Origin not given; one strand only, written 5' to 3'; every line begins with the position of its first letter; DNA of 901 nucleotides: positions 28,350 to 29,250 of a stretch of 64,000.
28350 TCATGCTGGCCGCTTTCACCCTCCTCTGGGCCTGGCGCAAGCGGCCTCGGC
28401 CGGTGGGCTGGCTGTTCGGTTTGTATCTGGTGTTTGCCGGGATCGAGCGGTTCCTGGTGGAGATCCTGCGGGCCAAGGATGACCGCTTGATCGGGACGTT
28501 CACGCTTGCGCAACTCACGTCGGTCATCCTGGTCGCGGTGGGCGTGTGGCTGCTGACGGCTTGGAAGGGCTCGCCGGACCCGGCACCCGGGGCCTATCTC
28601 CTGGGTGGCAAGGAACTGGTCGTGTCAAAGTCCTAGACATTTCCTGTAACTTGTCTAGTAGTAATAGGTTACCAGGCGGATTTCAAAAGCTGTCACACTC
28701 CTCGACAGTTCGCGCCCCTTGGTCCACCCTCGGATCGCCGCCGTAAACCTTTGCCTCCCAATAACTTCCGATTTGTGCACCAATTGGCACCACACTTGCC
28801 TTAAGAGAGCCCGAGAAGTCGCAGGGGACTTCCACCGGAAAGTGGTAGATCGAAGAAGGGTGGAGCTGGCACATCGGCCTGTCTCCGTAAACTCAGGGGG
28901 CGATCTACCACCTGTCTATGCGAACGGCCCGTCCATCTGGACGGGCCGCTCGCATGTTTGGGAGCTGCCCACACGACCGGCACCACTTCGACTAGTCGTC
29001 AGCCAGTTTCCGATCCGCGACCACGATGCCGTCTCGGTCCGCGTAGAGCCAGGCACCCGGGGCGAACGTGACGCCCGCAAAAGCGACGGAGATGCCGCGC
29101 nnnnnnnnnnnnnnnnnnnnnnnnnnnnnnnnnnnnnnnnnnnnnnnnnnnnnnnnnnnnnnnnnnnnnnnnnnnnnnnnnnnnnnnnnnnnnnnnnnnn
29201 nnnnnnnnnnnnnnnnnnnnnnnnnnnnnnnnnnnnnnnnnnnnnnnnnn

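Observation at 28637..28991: Orphan sigma-54 promoter driving a ~150-nt structured non-coding stretch in an AT-rich convergent gap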

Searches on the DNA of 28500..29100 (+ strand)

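Call 4: search_rna_families(source=window, start=28500, end=29100, threshold=evalue, max_evalue=10, show_alignments=3)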
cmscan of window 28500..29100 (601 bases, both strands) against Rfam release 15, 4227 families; matches with E-value up to 10: 6.
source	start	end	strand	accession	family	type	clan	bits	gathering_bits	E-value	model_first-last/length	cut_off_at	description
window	28914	28953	-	RF03704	MIR4380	Gene; miRNA;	-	23.1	83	0.04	1-82/82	no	MIR4380 microRNA precursor family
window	28918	28954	-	RF00872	mir-652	Gene; miRNA;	-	21.1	73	0.099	1-82/82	no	mir-652 microRNA precursor family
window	28917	28957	-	RF04119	MIR1858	Gene; miRNA;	-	18.8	137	1.5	1-197/197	no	MIR1858 microRNA precursor family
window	28568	28725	-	RF02999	ivy-DE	Cis-reg;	-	17.4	41.4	2.5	1-93/93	no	ivy-DE RNA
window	28927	28946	+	RF01322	CRISPR-DR9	Gene; CRISPR;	-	16.9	45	0.81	6-25/37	no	CRISPR RNA direct repeat element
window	28917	28955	-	RF03982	mir-4865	Gene; miRNA;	-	15.5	100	5.4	1-84/84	no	mir-4865 microRNA precursor family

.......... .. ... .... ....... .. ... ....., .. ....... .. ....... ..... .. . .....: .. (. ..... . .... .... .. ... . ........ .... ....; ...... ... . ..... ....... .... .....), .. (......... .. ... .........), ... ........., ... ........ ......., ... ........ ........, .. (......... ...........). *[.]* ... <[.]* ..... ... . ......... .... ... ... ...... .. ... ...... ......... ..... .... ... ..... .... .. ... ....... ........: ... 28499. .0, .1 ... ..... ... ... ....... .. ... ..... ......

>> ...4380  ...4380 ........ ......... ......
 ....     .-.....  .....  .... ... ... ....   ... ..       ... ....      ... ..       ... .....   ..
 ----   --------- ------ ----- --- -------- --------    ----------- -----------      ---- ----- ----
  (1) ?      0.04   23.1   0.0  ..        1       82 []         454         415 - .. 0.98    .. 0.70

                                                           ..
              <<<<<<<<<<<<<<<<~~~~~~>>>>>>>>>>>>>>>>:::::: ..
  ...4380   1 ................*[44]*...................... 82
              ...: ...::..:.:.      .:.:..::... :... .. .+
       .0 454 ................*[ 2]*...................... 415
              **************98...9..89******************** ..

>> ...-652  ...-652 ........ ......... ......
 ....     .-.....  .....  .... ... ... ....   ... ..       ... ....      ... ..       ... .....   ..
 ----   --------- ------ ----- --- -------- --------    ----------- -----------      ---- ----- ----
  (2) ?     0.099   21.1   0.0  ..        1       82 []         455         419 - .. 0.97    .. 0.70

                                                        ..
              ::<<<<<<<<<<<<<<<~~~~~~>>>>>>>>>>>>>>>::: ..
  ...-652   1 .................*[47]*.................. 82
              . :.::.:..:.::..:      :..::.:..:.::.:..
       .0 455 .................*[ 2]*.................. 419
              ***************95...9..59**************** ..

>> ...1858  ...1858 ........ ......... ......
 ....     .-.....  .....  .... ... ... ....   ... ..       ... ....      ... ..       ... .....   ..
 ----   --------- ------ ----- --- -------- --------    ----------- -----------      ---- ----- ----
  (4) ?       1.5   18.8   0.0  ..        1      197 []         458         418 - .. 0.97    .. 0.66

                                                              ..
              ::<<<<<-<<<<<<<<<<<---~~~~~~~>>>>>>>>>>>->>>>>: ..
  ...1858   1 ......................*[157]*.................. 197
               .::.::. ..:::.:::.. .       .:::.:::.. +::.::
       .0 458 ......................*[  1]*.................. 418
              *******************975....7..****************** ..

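Call 26: build_rna_model(alignment_id=A1, structure=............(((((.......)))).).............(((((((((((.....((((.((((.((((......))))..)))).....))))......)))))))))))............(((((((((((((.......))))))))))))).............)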
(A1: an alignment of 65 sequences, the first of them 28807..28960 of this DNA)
Model R1 built from alignment A1 (65 sequences, 173 columns); structure: as given.
model positions 152; base pairs 41; branch points 2; effective number of sequences 1.29; information 0.591 bits per position. Calibrated on 0.2 Mb of random sequence (short: E-values are rough).
structure used (alignment columns):
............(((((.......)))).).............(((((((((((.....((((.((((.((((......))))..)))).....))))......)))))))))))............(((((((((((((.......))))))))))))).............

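Call 27: search_with_rna_model(model_id=R1, sources=[window, L023, L024, L047, L051, L053, L057, L058, L059, L062, L064, L026, L042, L067, L073, L027, L029], max_evalue=1, show_alignments=3)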
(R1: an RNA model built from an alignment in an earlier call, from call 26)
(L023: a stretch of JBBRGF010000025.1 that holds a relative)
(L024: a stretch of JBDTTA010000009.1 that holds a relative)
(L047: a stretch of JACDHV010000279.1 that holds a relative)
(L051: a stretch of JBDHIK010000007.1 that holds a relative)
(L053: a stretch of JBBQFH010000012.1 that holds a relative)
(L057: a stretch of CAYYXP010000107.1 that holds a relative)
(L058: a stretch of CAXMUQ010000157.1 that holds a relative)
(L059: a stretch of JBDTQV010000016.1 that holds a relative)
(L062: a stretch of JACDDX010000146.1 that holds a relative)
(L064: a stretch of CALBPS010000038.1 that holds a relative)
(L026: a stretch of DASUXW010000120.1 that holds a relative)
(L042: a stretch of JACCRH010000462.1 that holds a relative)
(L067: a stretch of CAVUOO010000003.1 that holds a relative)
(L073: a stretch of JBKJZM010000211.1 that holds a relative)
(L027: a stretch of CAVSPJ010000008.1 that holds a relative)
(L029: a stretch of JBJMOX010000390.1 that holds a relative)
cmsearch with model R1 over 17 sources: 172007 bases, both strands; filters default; matches with E-value up to 1: 15.
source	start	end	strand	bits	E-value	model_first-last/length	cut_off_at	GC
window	28807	28960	+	154.9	2.1e-32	1-152/152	no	0.61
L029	5042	5194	+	148.4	5.8e-31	1-152/152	no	0.55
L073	5010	5124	+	118.5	2.3e-24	1-117/152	3'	0.6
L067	4992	5146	+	111.6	7.5e-23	1-152/152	no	0.6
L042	5020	5140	+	109.5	2.2e-22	1-123/152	3'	0.59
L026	5023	5129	+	108.8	3.2e-22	1-106/152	3'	0.58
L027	5040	5190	+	101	1.7e-20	1-152/152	no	0.57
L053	4815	4938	+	44.4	5.4e-08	1-152/152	no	0.63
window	28913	29041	-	32.5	2.3e-05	1-152/152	no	0.64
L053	4891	4969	-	31.3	4.1e-05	1-152/152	no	0.65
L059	2589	2691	-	30.8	5.3e-05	1-152/152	no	0.7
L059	2527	2637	+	28.4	0.00018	1-152/152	no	0.68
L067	5098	5172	-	20.6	0.0098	1-152/152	no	0.67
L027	5141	5249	-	20.2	0.012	1-152/152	no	0.66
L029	5147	5231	-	19.5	0.017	9-152/152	5'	0.65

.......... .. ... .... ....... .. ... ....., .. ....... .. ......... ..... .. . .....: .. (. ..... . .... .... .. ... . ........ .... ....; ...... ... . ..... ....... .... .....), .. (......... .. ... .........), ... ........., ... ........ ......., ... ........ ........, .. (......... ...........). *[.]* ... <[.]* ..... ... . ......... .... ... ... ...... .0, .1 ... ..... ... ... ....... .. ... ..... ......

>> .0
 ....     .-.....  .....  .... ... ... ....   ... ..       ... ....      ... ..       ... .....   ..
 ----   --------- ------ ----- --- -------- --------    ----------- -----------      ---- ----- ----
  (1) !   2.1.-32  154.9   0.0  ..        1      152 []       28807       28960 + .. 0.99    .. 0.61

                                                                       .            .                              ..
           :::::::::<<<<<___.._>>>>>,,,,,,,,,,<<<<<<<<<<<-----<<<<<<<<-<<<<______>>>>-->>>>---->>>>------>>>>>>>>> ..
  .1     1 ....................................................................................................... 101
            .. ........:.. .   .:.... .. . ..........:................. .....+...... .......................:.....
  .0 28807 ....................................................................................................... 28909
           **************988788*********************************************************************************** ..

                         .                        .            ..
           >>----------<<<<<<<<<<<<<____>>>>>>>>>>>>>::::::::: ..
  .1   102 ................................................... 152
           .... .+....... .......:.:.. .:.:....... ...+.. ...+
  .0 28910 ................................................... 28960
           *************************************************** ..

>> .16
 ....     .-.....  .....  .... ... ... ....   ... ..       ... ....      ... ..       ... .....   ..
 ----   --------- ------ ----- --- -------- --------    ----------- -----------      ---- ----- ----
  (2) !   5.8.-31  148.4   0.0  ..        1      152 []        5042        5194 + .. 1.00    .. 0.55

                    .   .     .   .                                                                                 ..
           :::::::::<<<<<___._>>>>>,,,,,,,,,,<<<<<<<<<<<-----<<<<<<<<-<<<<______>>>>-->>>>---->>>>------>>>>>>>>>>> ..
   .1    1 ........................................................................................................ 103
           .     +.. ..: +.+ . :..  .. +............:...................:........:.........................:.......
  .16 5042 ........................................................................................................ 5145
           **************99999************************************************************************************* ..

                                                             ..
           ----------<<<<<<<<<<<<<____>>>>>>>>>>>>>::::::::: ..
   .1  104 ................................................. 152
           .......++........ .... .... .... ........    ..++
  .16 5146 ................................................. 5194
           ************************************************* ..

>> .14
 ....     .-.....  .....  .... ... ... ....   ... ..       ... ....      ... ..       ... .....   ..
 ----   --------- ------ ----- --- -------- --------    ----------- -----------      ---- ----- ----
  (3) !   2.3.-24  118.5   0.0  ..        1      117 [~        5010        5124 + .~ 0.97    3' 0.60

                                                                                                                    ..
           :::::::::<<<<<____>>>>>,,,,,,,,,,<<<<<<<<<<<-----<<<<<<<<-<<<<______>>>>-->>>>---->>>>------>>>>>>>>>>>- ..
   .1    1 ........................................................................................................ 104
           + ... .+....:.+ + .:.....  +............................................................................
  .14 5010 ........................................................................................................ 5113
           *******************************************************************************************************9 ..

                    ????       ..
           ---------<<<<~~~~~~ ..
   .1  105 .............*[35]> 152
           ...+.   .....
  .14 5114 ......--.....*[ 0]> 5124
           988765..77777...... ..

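Call 44: search_with_rna_model(model_id=R1, sources=[window, L081, L083, L084, L085, L087, L088, L089, L090, L093, L095, L096, L097, L098, L099, L100, L101, L102, L103, L104, L105, L106, L109, L110, L112, L114, L115, L116, L117, L118, L119, L120, L121, L122, L123, L124, L125, L126, L127, L128, L129, L130, L131, L133, L134, L135, L136, L137, L138, L139, L140, L141, L142, L143, L144, L145, L148, L149, L151, L152, L153, L154, L155, L156, L157, L158, L159, L161, L162, L163, L164, L165, L166, L167, L168, L169, L170, L171, L172, L173, L174, L175, L176, L177, L178, L179, L180, L181, L182, L183, L184, L185, L186, L187, L188, L189, L190, L191, L192, L193], max_evalue=1e-10, make_alignment=true)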
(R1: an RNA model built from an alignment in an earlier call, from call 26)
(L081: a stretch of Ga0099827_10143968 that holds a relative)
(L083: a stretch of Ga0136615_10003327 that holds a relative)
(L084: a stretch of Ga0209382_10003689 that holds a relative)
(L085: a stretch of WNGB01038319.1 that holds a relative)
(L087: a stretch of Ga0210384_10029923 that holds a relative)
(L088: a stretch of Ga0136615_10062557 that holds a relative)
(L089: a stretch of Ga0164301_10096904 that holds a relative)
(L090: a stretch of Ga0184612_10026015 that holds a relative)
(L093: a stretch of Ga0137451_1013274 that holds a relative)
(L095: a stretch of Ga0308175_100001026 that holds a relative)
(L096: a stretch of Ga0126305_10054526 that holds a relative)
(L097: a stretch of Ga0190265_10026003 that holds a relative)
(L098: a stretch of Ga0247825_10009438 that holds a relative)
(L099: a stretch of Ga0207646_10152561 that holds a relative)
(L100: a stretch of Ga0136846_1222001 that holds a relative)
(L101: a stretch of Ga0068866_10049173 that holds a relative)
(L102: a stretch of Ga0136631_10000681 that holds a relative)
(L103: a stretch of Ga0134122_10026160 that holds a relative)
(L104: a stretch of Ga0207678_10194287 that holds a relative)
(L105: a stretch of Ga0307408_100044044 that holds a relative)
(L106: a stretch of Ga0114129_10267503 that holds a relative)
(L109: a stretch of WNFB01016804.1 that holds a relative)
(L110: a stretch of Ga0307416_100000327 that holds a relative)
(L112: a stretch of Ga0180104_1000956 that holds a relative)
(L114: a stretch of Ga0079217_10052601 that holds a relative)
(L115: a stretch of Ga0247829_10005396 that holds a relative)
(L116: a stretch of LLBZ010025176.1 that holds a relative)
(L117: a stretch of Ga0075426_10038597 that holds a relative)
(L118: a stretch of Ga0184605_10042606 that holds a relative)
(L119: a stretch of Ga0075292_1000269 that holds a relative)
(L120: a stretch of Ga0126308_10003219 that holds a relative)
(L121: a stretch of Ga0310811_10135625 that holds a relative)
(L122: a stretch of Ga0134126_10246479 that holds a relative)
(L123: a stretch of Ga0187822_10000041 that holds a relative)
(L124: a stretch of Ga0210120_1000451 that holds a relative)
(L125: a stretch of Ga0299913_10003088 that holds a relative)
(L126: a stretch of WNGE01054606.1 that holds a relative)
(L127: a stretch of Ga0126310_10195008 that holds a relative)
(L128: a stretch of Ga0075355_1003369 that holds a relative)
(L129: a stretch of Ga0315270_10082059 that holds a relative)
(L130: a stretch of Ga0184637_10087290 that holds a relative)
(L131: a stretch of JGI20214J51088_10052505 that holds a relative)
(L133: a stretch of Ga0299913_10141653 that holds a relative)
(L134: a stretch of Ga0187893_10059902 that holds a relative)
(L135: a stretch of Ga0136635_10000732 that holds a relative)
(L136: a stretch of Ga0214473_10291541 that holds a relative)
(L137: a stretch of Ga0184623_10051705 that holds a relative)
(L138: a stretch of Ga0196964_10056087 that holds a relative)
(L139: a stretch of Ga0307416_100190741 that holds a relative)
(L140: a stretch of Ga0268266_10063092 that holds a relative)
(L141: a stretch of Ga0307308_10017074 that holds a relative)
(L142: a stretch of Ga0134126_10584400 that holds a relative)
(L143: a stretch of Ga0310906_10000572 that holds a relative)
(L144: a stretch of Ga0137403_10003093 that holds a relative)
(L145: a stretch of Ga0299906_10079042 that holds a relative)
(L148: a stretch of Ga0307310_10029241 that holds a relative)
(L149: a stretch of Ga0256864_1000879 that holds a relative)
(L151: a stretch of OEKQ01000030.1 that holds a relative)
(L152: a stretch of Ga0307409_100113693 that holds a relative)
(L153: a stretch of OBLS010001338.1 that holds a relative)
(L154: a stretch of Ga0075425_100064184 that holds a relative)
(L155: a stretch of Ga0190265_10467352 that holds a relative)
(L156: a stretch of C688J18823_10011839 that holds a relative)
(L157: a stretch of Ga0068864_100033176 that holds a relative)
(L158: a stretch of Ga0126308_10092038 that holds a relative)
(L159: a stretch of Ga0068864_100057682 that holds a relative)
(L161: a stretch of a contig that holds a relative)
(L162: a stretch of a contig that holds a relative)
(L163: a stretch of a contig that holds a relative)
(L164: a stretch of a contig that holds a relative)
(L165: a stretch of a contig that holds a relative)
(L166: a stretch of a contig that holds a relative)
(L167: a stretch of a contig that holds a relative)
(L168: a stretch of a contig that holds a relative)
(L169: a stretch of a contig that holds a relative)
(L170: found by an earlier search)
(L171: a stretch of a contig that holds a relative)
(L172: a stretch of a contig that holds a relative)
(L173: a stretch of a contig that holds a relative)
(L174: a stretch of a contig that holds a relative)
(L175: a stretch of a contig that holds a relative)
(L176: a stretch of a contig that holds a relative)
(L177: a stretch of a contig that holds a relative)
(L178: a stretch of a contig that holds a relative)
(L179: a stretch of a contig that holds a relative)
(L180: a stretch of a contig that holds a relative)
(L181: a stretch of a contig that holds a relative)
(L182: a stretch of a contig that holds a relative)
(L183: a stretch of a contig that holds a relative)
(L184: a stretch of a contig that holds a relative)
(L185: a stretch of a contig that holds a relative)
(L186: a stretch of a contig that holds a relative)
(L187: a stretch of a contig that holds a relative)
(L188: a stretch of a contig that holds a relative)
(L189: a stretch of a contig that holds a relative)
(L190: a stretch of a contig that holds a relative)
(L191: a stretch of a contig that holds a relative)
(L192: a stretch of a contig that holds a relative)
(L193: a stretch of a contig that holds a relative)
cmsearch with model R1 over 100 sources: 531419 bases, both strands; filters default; matches with E-value up to 1e-10: 99.
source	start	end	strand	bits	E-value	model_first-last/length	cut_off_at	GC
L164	9511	9663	+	163.5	8.1e-34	1-152/152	no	0.61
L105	64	216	-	162.8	1.2e-33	1-152/152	no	0.58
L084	2919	3069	-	161.7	2.1e-33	1-152/152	no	0.56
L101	792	942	+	160.7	3.3e-33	1-152/152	no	0.58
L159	852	1005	-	160.7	3.4e-33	1-152/152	no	0.6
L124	5226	5377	-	160.3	4.1e-33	1-152/152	no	0.61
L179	749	899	-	159.7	5.7e-33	1-152/152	no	0.65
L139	101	252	+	159.7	5.7e-33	1-152/152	no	0.61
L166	69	219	+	159.6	5.9e-33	1-152/152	no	0.59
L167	295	445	-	158.7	9.3e-33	1-152/152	no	0.62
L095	1976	2126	-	158.7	9.5e-33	1-152/152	no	0.59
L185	909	1057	-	158.5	1e-32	1-152/152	no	0.59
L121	1753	1902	+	157.9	1.4e-32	1-152/152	no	0.62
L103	163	315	-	157.1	2.1e-32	1-152/152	no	0.62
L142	371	523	+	157.1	2.1e-32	1-152/152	no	0.62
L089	1329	1476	-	157.1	2.1e-32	1-152/152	no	0.61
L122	1173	1323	-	156.5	2.9e-32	1-152/152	no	0.56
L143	6384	6534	-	156.2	3.4e-32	1-152/152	no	0.6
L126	1147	1299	+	155.1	5.9e-32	1-152/152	no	0.62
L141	125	277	+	155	6e-32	1-152/152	no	0.6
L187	1513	1669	+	154.8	6.8e-32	1-152/152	no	0.62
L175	1850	1999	+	154.7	7.2e-32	1-152/152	no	0.56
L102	1197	1345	-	154.6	7.6e-32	1-152/152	no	0.56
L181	1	152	+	153.8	1.1e-31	1-152/152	no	0.62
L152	589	739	+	153.6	1.2e-31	1-152/152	no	0.64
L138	1037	1183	-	152.9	1.8e-31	1-152/152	no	0.59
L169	2607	2755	+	152.8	1.9e-31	1-152/152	no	0.56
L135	6847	6995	-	152.3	2.4e-31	1-152/152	no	0.56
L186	1173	1321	+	152.3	2.4e-31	1-152/152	no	0.56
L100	5306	5454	-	151.9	3e-31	1-152/152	no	0.6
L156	2245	2393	+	151.9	3e-31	1-152/152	no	0.6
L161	4227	4379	-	151.5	3.7e-31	1-152/152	no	0.63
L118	513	660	-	151.4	3.8e-31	1-152/152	no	0.58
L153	8369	8518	-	151.4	3.9e-31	1-152/152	no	0.61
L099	1384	1534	+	151.2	4.2e-31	1-152/152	no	0.55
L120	3717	3864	+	151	4.6e-31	1-152/152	no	0.6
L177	495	643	-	151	4.6e-31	1-152/152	no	0.59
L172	834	982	-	151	4.7e-31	1-152/152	no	0.56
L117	317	469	+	151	4.8e-31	1-152/152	no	0.59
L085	1747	1899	+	150.9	4.8e-31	1-152/152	no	0.63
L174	4363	4515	-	150.9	4.9e-31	1-152/152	no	0.63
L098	1418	1570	-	150.8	5.2e-31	1-152/152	no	0.64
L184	2608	2760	+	150.8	5.2e-31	1-152/152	no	0.64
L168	4139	4287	+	150.8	5.3e-31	1-152/152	no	0.61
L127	159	310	+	150.6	5.7e-31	1-152/152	no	0.59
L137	483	631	+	150.3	6.6e-31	1-152/152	no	0.59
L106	1280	1434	+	149.8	8.6e-31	1-152/152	no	0.61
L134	562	713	-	149.7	9.2e-31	1-152/152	no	0.58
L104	1379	1532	+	149.6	9.7e-31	1-152/152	no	0.6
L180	718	871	+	149.6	9.7e-31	1-152/152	no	0.6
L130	1713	1860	-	149.2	1.2e-30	1-152/152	no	0.6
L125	12134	12284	+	148.9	1.4e-30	1-152/152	no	0.61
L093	1471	1622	-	148.4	1.8e-30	1-152/152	no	0.6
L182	190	339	+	148.2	2e-30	1-152/152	no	0.57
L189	550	699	+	147.8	2.3e-30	1-152/152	no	0.6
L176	1318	1469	-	147.5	2.7e-30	1-152/152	no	0.61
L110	310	462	-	147.1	3.4e-30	1-152/152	no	0.59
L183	3346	3498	-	147.1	3.4e-30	1-152/152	no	0.59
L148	836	987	-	147.1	3.5e-30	1-152/152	no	0.57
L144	4499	4651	-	145.8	6.5e-30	1-152/152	no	0.65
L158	1509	1656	-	145.8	6.6e-30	1-152/152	no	0.6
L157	4135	4284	-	145.6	7.3e-30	1-152/152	no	0.6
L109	3151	3303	-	145.2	9e-30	1-152/152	no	0.63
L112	4281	4431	-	145.1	9.2e-30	1-152/152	no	0.6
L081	695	846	+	145.1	9.6e-30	1-152/152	no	0.61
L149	7023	7173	+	144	1.6e-29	1-152/152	no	0.6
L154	2239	2392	-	143.8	1.8e-29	1-152/152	no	0.6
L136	1675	1828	-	142.5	3.5e-29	1-152/152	no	0.62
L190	11832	11982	+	142.3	3.9e-29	1-152/152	no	0.58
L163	6806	6956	+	142.2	4.2e-29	1-152/152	no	0.59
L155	1060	1209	-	142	4.6e-29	1-152/152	no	0.6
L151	3568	3719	+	141.6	5.7e-29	1-152/152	no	0.62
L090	895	1044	+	141.6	5.7e-29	1-152/152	no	0.61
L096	1388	1534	+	140.9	8.1e-29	1-152/152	no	0.59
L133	1194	1346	-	140.6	9.5e-29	1-152/152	no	0.67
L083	3486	3636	+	140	1.3e-28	1-152/152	no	0.57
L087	2830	2979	-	139.5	1.6e-28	1-152/152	no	0.61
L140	2514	2661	-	139.5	1.7e-28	1-152/152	no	0.55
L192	505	659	-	138.6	2.6e-28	1-152/152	no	0.64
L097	2424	2575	-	138.4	2.9e-28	1-152/152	no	0.59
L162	1360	1488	-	136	9.9e-28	21-152/152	5'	0.57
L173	1677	1829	-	134.9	1.7e-27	1-152/152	no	0.65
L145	1742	1889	+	133.8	2.9e-27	1-152/152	no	0.59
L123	6649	6802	-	132.1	6.9e-27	1-152/152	no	0.63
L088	110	264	-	131.4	9.9e-27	1-152/152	no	0.58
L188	1899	2029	+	128.2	5e-26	1-135/152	3'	0.6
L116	1886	2035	-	124.5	3.3e-25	1-152/152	no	0.6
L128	670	825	+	123.9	4.6e-25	1-152/152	no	0.56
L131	1256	1411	+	123.9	4.6e-25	1-152/152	no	0.56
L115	1843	1989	-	123.1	6.9e-25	1-152/152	no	0.62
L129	585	740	-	122.5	9.4e-25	1-152/152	no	0.6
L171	1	127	-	114.9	4.5e-23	1-126/152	3'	0.59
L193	1341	1494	+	113.5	9e-23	1-152/152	no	0.59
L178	1187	1340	-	108.7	1e-21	1-152/152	no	0.6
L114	1131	1280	+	101.3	4.6e-20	1-152/152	no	0.61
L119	168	319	-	98.1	2.3e-19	1-152/152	no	0.65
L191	2359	2510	-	98.1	2.3e-19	1-152/152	no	0.65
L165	1844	1993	-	94.6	1.4e-18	1-152/152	no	0.62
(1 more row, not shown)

Alignment A2: 99 matches aligned to the model, 169 columns, each read 5' to 3' on its own strand. Consensus structure (alignment columns), stored with it:
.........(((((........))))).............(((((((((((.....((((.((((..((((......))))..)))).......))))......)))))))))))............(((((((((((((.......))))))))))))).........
